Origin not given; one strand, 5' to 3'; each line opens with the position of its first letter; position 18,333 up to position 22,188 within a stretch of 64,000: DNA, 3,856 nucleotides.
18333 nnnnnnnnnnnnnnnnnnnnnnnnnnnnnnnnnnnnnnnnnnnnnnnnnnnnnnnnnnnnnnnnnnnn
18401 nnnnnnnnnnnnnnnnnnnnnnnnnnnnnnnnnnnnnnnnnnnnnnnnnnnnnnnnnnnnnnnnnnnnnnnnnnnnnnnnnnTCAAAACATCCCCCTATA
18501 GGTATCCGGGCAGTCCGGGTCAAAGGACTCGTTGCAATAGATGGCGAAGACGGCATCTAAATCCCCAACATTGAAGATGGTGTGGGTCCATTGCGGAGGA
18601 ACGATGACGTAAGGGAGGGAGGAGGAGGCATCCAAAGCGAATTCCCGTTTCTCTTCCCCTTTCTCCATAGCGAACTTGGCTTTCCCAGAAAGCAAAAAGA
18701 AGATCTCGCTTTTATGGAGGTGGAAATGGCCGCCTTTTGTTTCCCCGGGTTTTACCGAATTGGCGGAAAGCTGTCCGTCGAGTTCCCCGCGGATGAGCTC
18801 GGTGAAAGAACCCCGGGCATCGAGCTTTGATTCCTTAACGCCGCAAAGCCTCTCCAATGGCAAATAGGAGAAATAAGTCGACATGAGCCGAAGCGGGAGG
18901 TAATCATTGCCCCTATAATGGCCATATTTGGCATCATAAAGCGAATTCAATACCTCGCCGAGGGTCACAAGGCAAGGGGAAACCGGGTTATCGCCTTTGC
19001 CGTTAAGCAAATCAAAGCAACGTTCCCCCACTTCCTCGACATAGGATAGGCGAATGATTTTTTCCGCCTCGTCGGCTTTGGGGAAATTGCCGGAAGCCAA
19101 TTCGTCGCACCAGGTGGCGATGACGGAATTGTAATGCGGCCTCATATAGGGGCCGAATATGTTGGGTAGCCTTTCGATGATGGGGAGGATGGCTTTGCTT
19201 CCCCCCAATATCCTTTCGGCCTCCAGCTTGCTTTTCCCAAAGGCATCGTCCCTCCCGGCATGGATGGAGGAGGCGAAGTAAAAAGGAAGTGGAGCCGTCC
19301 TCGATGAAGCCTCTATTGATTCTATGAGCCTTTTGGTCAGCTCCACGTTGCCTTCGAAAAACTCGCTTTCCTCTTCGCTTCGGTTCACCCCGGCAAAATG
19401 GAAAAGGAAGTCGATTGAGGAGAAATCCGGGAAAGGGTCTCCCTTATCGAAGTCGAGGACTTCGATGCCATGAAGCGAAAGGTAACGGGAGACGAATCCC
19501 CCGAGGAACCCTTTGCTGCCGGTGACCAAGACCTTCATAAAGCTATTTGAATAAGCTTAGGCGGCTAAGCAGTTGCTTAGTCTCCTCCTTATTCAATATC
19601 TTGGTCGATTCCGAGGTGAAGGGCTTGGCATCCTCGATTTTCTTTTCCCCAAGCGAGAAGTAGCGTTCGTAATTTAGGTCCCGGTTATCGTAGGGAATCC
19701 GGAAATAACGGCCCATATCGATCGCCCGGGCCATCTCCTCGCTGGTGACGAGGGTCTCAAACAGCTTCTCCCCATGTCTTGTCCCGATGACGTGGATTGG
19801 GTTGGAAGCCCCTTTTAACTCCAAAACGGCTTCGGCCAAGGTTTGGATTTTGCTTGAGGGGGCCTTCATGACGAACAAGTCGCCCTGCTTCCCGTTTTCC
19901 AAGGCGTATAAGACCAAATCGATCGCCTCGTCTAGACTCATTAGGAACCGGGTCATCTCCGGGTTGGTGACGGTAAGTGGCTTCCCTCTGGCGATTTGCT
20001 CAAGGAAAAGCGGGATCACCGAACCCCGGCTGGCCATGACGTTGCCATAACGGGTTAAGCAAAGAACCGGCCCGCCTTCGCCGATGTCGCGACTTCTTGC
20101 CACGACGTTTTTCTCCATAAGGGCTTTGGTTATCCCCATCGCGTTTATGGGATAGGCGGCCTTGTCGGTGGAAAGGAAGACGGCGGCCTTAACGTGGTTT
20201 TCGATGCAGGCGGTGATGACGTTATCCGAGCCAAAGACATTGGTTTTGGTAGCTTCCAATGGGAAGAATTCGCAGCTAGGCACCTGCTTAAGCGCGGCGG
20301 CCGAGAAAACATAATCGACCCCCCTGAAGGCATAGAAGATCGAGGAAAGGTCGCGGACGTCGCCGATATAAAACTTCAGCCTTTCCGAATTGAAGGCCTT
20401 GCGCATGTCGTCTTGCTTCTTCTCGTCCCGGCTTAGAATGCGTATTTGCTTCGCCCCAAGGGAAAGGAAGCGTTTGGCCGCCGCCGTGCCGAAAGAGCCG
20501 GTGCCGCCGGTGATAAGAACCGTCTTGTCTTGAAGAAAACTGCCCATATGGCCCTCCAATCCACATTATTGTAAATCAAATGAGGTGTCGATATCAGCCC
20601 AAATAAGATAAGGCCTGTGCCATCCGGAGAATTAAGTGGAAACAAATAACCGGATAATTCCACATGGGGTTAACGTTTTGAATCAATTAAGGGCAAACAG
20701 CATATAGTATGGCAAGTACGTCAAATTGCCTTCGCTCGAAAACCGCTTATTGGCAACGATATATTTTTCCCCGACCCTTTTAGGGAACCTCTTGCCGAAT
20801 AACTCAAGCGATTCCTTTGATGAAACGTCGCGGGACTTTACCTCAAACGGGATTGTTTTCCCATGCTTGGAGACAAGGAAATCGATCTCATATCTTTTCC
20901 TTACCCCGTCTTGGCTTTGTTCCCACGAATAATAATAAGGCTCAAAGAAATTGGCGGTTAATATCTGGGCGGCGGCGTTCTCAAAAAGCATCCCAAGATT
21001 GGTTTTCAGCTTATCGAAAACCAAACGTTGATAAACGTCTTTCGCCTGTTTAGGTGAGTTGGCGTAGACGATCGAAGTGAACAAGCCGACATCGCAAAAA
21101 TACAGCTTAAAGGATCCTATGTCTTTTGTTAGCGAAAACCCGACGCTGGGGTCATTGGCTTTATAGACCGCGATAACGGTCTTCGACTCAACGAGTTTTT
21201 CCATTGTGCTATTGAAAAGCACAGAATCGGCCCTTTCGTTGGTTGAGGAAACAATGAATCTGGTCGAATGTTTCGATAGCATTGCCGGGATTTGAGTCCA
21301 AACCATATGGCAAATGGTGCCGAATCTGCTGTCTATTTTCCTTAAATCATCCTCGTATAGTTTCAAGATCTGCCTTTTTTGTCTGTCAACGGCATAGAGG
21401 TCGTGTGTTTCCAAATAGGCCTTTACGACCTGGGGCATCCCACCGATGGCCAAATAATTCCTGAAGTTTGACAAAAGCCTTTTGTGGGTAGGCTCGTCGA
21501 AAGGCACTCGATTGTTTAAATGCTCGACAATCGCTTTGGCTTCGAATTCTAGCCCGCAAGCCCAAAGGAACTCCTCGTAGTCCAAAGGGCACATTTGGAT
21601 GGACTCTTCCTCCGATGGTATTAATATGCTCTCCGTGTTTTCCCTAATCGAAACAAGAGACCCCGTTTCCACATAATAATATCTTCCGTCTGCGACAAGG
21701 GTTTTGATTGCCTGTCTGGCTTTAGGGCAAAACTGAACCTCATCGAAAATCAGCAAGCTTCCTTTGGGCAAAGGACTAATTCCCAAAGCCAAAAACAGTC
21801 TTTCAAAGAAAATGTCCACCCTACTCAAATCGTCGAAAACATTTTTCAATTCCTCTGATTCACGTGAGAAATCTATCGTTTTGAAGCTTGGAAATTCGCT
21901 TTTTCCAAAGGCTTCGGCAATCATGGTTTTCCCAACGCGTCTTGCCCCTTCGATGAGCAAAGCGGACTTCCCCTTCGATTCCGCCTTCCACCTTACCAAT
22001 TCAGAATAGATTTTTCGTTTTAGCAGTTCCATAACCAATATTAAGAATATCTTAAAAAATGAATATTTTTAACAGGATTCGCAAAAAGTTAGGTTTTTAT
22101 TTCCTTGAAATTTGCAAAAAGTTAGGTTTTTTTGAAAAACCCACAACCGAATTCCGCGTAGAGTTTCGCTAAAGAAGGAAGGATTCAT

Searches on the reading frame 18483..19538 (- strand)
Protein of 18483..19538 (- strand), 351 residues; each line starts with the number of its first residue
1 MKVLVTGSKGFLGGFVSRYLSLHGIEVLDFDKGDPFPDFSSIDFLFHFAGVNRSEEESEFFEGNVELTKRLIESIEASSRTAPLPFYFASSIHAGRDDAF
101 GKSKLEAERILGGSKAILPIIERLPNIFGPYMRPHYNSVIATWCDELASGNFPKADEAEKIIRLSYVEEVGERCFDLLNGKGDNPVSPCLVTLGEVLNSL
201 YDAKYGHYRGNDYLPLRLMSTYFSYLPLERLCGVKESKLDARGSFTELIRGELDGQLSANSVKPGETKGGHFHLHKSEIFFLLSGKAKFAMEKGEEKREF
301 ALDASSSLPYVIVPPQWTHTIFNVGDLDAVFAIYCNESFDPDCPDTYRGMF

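Call 82: search_protein_families(library=ncbifam, proteins=[window:18483-19538:-], max_evalue=1e-10)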
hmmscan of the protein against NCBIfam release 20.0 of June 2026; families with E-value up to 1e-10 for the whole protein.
window:18483-19538:- (351 aa): 1 family
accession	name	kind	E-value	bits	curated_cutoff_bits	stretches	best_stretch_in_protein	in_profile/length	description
NF047837.1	UDPAcbARedWbcJ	equivalog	3.9e-62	210.3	500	1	1-347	1-364/372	UDP-2-acetamido-2,6-beta-L-arabino-hexul-4-ose reductase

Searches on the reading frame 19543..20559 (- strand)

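Call 82: search_protein_families(library=ncbifam, proteins=[window:19543-20559:-], max_evalue=1e-10)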
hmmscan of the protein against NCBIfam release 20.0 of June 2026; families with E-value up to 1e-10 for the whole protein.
window:19543-20559:- (338 aa): 4 families
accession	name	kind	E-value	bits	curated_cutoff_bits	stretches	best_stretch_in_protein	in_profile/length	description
TIGR04130.1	FnlA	equivalog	1.6e-140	467.8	730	1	9-336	2-330/337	UDP-N-acetylglucosamine 4,6-dehydratase/5-epimerase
TIGR03589.1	PseB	equivalog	7.7e-90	301.1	407.75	1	9-329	2-322/324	UDP-N-acetylglucosamine 4,6-dehydratase (inverting)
TIGR03466.1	HpnA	hypoth_equivalog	4.2e-13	48.9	367.65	1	13-132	2-114/327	hopanoid-associated sugar epimerase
TIGR04180.1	EDH_00030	hypoth_equivalog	3.7e-11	42.7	475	0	14-133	1-123/297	NAD-dependent 4,6-dehydratase LegB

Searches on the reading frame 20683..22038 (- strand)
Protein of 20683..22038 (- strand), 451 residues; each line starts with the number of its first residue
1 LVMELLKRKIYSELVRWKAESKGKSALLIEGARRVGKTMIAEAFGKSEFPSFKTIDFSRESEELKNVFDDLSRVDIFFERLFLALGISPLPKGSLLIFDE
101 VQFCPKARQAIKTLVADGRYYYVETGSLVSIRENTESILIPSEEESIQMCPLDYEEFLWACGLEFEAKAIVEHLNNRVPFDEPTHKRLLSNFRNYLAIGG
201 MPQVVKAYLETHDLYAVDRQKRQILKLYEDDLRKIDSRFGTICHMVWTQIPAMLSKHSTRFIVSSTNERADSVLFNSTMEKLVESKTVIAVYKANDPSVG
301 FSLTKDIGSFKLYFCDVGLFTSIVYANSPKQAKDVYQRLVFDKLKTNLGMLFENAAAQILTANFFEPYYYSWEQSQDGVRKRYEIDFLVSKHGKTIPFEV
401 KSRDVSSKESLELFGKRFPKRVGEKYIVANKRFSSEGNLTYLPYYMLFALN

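Call 3: search_protein_families(library=pfam, proteins=[window:20683-22038:-], max_evalue=0.01)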
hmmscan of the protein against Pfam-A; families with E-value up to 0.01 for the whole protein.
window:20683-22038:- (451 aa): 2 families
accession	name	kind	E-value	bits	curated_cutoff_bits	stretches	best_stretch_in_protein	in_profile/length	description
PF13173.12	AAA_14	-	5.9e-20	72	27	1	25-158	3-129/129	AAA domain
PF13635.12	DUF4143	-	3.5e-16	59.8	28.1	1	243-402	16-159/160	Domain of unknown function (DUF4143)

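Call 4: search_protein_families(library=padloc, proteins=[window:20683-22038:-], max_evalue=0.01)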
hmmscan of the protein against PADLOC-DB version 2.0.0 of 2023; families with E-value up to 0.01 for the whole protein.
window:20683-22038:- (451 aa): 7 families
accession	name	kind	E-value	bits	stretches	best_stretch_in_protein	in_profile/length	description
PDLC04786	PDC-S01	-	1.3e-98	328.6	1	4-450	2-432/439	-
PDLC04792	PDC-S01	-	9.8e-95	315.8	1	5-450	1-433/452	-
PDLC04788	PDC-S01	-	2.9e-57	192.6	1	6-447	2-434/448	-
PDLC04787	PDC-S01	-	5.5e-20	69.6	1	3-403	6-358/412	-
PDLC04789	PDC-S01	-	9.9e-12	42.6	2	7-208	3-168/375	-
PDLC04790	PDC-S01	-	1.7e-11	41.5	1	3-429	8-397/422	-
PDLC04791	PDC-S01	-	4.7e-08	30.1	1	342-435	295-382/395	-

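Call 5: search_protein_families(library=ncbifam, proteins=[window:20683-22038:-], max_evalue=0.01)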
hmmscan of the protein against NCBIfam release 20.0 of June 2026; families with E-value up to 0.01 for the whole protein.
window:20683-22038:- (451 aa): 0 families
